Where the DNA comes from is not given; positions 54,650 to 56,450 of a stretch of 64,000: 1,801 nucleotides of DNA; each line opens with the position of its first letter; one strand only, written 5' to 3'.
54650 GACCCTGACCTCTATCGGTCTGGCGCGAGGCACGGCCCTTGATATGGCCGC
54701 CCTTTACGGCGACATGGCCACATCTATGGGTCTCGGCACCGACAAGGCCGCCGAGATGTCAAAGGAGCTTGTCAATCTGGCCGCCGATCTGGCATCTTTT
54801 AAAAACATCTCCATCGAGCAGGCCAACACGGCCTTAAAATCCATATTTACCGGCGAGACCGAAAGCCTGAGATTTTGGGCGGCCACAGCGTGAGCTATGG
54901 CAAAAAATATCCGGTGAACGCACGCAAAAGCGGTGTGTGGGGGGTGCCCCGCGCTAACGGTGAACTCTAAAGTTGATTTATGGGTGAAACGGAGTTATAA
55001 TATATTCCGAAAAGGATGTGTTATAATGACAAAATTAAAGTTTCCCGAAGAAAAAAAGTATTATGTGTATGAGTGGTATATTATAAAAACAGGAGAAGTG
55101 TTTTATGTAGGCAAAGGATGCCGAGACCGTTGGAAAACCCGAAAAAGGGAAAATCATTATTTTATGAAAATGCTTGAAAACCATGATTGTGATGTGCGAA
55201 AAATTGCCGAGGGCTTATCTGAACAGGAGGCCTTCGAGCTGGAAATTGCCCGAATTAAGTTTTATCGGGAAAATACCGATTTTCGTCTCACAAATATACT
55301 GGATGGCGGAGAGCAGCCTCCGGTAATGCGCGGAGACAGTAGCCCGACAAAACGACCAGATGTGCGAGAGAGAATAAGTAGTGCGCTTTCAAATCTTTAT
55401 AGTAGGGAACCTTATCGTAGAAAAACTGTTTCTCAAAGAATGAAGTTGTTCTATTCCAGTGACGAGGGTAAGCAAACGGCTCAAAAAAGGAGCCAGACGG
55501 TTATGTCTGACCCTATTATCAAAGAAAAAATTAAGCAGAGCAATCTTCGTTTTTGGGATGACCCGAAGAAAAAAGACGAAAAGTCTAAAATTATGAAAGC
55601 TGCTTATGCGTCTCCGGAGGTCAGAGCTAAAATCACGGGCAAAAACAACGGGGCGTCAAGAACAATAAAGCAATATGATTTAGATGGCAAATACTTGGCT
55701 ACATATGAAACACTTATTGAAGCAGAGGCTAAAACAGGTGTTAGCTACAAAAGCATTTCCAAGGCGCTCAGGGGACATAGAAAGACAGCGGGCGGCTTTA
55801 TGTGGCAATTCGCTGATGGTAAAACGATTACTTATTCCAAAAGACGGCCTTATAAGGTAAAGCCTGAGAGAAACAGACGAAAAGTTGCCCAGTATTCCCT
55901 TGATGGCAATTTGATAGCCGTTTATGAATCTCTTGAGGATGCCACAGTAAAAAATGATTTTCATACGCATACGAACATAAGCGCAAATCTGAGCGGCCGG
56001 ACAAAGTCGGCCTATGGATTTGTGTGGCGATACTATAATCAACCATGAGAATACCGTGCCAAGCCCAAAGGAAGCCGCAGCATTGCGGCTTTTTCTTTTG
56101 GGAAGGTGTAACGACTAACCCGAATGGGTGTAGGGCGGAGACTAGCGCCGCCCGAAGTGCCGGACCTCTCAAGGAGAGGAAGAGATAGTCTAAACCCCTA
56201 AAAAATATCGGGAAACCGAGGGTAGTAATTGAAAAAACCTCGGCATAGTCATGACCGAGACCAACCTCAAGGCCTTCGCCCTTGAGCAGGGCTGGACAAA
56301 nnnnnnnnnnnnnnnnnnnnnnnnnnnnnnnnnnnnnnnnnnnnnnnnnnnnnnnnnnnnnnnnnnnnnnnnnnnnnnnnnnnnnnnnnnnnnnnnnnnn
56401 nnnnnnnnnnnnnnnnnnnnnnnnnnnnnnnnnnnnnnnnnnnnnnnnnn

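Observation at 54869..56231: Group I intron with a GIY-YIG homing endonuclease splits the prophage tape-measure gene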

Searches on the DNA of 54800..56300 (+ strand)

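Call 4: search_rna_families(source=window, start=54800, end=56300, threshold=evalue, max_evalue=10, show_alignments=5)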
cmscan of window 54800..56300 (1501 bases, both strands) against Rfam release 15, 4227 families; matches with E-value up to 10: 7.
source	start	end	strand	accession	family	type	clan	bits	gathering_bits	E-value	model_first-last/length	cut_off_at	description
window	55059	55186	+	RF02179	ST7-AS1_1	Gene; lncRNA;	-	21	45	7.4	1-117/117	no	ST7 antisense RNA 1 conserved region 1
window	56069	56101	+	RF00489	ctRNA_p42d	Gene; antisense;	-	20.7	50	0.19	1-46/46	no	ctRNA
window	55514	55606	+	RF00351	snoR20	Gene; snRNA; snoRNA; CD-box;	-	20.4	43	9.8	1-90/90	no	Small nucleolar RNA R20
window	54972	55042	+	RF02729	JA01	Gene; sRNA;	-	17.3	111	8.6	1-153/153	no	Aggregatibacter sRNA JA01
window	56133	56160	+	RF01785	blv_FSE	Cis-reg; frameshift_element;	-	15.9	34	7.8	1-27/27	no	ribosomal frameshift site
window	55438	55512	+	RF01143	sR16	Gene; snRNA; snoRNA; CD-box;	-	15.8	70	4.9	1-53/53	no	Small nucleolar RNA sR16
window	55994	56095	+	RF01394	isrK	Gene; sRNA;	-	13.3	50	7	1-77/77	no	isrK Hfq binding RNA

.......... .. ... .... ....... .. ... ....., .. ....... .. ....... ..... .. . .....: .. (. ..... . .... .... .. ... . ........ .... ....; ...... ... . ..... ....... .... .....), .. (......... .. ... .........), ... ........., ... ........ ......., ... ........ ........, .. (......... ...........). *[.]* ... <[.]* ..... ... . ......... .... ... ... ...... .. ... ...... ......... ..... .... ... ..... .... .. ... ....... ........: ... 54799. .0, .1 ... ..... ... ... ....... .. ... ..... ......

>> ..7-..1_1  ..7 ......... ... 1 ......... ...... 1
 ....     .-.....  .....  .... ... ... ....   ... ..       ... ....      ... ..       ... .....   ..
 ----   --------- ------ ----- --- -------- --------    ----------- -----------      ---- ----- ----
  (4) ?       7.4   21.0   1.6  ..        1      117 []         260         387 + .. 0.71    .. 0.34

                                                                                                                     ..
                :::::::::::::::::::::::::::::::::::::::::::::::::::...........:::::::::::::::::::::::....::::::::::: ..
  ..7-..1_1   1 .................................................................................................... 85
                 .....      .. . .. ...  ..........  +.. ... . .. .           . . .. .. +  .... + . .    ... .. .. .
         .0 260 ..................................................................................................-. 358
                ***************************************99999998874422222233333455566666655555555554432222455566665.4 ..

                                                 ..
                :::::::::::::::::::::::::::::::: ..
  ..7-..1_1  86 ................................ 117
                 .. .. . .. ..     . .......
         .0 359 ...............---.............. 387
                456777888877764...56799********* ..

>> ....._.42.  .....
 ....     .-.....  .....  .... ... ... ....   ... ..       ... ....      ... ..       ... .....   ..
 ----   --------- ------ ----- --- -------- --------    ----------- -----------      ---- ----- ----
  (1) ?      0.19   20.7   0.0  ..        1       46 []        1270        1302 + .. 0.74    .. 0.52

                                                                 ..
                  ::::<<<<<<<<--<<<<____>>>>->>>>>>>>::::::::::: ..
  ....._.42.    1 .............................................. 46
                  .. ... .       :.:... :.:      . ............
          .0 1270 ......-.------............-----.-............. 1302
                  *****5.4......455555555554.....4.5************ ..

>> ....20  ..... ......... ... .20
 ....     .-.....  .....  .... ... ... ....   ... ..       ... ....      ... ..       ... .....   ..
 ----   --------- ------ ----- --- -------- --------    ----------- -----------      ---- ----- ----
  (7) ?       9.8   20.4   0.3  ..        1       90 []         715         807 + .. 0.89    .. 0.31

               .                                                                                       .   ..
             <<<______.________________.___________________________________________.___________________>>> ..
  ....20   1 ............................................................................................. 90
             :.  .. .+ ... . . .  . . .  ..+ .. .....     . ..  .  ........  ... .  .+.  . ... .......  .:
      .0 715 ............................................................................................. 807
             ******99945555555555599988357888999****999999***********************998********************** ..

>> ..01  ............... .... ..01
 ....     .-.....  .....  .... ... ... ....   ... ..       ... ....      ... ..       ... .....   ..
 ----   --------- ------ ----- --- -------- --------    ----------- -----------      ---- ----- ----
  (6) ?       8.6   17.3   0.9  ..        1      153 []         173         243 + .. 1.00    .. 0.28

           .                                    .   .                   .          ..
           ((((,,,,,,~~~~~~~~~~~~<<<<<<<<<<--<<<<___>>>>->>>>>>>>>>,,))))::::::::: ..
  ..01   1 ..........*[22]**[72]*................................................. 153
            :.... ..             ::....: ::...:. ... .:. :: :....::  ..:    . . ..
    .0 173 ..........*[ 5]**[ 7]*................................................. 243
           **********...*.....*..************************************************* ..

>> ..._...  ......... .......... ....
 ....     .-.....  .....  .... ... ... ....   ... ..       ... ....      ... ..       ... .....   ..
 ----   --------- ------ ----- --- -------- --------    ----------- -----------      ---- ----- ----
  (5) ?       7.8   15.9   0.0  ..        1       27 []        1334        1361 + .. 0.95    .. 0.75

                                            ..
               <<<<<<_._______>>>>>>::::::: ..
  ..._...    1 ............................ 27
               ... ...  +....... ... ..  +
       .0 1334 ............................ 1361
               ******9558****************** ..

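Call 65: search_dna_similar(query=window:56049-56231:+, collection=phages, mode=distant, max_rows=25, rows=spread)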
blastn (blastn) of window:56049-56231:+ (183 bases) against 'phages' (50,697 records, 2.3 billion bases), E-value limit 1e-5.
Records with a match: 225; places in all: 373; records where one place covers at least 80% of the query: 0.
Best place of each record, by identity: 95-99% 14; 90-95% 101; 80-90% 108; 60-80% 2.
By first word of the organism name: Staphylococcus 78; Enterococcus 55; Listeria 45; Bacillus 24; Lactobacillus 9; Clostridium 4; Brochothrix 4; Geobacillus 2; Aerococcus 1; Mammaliicoccus 1; and 2 more.
By host as written in the record: Listeria monocytogenes 34; Staphylococcus aureus 28; - 20; Enterococcus faecalis 13; Enterococcus faecalis ATCC 29212 9; Bacillus subtilis 5; Staphylococcus carnosus TM300 5; Enterococcus sp. 5; and 67 more.
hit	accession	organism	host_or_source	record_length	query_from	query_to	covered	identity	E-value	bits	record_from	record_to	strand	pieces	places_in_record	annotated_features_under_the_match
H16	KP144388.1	Geobacillus virus E3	failed fermentation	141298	50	176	69%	71.9%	4e-9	67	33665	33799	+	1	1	none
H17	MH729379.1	Aerococcus phage vB_AviM_AVP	Aerococcus viridans AV-X1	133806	132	183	28%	94.2%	2e-12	78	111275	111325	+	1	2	DNA polymerase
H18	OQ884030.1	Bacillus phage SDFMU_Pbc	Bacillus subtilis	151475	132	183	28%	90.4%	1e-10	73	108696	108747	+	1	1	none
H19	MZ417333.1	Staphylococcus phage PG-2021_40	Mammaliicoccus vitulinus C6867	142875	134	183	27%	92.0%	3e-11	73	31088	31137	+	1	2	record has no annotation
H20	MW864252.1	Staphylococcus phage SAPYZU_15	Staphylococcus aureus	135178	134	183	27%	92.0%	3e-11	73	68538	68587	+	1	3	none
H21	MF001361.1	Enterococcus phage EF5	Enterococcus faecalis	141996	131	183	29%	86.8%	2e-7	62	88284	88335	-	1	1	anaerobic NTP reductase large subunit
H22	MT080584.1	Staphylococcus phage vB_SauM_EW15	Staphylococcus carnosus TM300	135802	134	183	27%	90.0%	1e-9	69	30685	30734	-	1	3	record has no annotation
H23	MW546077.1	Staphylococcus phage Romulus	-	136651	134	183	27%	90.0%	1e-9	69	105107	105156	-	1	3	none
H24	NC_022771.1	Bacillus phage Grass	Bacillus subtilis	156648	132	181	27%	90.0%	1e-8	65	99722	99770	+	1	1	none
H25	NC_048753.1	Lactobacillus phage 3-521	Lactobacillus brevis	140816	132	176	25%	95.6%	3e-11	73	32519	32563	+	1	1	none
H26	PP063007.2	Enterococcus phage EF_WCK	Enterococcus faecalis ATCC 29212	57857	127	176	27%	86.0%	7e-6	56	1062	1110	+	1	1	none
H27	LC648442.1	Staphylococcus phage vB_SsapH-Golestan-105-M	Staphylococcus saprophyticus 105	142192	134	180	26%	89.4%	5e-8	64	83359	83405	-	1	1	none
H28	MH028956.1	Staphylococcus phage phiSA_BS2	Staphylococcus aureus ATCC 25923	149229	131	176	25%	91.3%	4e-9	66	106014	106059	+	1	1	none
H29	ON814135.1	Staphylococcus phage vB_SauM-V1SA20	Staphylococcus aureus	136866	137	179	23%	95.3%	3e-10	70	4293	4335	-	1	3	hypothetical protein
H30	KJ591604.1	Listeria phage LMTA-148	Listeria monocytogenes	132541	131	176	25%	89.1%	2e-7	62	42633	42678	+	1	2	none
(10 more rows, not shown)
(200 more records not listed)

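Call 67: search_rna_families(source=window, start=56030, end=56245, threshold=evalue, max_evalue=10, show_alignments=2)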
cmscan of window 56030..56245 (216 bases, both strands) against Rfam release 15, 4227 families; matches with E-value up to 10: 8.
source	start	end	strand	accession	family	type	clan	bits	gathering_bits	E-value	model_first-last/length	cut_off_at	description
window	56069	56101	+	RF00489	ctRNA_p42d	Gene; antisense;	-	20.7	50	0.027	1-46/46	no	ctRNA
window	56064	56104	+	RF03226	mir-8196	Gene; miRNA;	-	17.2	59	2.2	1-65/65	no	mir-8196 microRNA precursor family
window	56057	56091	+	RF02059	STnc50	Gene; sRNA;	-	16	55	3.1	39-73/84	no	Salmonella enterica sRNA STnc40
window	56133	56160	+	RF01785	blv_FSE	Cis-reg; frameshift_element;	-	15.9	34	1.1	1-27/27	no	ribosomal frameshift site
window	56030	56213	+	RF00028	Intron_gpI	Intron;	-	15.8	50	0.059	71-253/253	5'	Group I catalytic intron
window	56059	56105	+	RF03650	mir-1290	Gene; miRNA;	-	15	82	2.3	14-65/76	no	mir-1290 microRNA precursor family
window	56061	56143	-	RF02059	STnc50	Gene; sRNA;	-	14.2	55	8.2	1-84/84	no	Salmonella enterica sRNA STnc40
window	56073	56090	+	RF03001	leuA-Halobacteria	Cis-reg;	-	12.8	47.9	2.1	20-37/53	no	leuA-Halobacteria RNA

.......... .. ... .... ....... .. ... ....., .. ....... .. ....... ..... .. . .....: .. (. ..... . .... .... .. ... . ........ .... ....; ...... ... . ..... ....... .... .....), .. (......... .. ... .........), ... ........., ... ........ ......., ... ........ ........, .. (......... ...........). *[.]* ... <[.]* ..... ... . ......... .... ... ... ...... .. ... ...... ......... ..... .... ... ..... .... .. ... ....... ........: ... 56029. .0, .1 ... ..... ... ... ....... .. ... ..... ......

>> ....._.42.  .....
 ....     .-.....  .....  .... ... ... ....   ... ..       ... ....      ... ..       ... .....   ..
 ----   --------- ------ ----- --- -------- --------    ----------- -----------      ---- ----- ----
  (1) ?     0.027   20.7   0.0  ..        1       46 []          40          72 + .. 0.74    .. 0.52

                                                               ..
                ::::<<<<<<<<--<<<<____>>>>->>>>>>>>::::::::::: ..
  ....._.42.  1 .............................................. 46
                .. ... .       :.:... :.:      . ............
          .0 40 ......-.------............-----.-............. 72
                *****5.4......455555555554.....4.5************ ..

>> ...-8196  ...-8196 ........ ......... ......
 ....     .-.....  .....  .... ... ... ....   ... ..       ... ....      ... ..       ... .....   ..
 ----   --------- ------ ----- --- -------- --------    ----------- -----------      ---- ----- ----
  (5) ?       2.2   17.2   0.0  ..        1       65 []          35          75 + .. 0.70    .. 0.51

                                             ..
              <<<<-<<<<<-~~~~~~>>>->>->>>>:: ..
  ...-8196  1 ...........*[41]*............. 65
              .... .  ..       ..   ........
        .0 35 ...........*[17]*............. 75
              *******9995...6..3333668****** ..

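Call 75: get_annotated_region(hit=H20, flank=1500)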
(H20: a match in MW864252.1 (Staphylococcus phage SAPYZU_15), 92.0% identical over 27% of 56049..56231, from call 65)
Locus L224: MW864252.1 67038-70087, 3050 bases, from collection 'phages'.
description: Staphylococcus phage SAPYZU_15, complete genome.
organism: Staphylococcus phage SAPYZU_15 (NCBI taxid 2835943)
taxonomy: Viruses; Duplodnaviria; Heunggongvirae; Uroviricota; Caudoviricetes; Herelleviridae; Twortvirinae; Silviavirus
host: Staphylococcus aureus; source: -; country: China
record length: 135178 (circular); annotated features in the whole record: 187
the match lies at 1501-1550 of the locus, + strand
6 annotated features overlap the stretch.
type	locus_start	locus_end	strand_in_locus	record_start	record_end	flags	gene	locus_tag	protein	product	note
CDS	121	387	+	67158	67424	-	-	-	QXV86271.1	hypothetical protein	ORF115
CDS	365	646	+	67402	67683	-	-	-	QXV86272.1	hypothetical protein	ORF116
CDS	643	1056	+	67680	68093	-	-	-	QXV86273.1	hypothetical protein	ORF117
CDS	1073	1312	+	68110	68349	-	-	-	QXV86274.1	hypothetical protein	ORF118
CDS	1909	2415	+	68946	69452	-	-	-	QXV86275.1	hypothetical protein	ORF119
CDS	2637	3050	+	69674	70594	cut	-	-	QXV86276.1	hypothetical protein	ORF120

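Call 76: get_annotated_region(hit=H17, flank=1500)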
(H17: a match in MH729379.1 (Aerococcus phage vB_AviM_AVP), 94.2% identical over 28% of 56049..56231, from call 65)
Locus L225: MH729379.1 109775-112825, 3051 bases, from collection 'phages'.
description: Aerococcus phage vB_AviM_AVP, complete genome.
organism: Aerococcus phage vB_AviM_AVP (NCBI taxid 2495576)
taxonomy: Viruses; Duplodnaviria; Heunggongvirae; Uroviricota; Caudoviricetes; Herelleviridae
host: Aerococcus viridans AV-X1; source: sewage; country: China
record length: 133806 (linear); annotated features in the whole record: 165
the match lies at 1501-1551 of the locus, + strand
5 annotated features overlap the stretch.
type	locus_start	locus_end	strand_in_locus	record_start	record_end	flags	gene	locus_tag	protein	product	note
CDS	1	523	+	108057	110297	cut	-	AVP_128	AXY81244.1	DNA polymerase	-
CDS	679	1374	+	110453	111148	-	-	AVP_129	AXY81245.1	HNH homing endonuclease 1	-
CDS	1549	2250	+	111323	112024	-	-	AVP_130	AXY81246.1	DNA polymerase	-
CDS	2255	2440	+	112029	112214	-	-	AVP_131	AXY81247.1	transcription factor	-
CDS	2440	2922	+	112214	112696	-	-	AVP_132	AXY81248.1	hypothetical protein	-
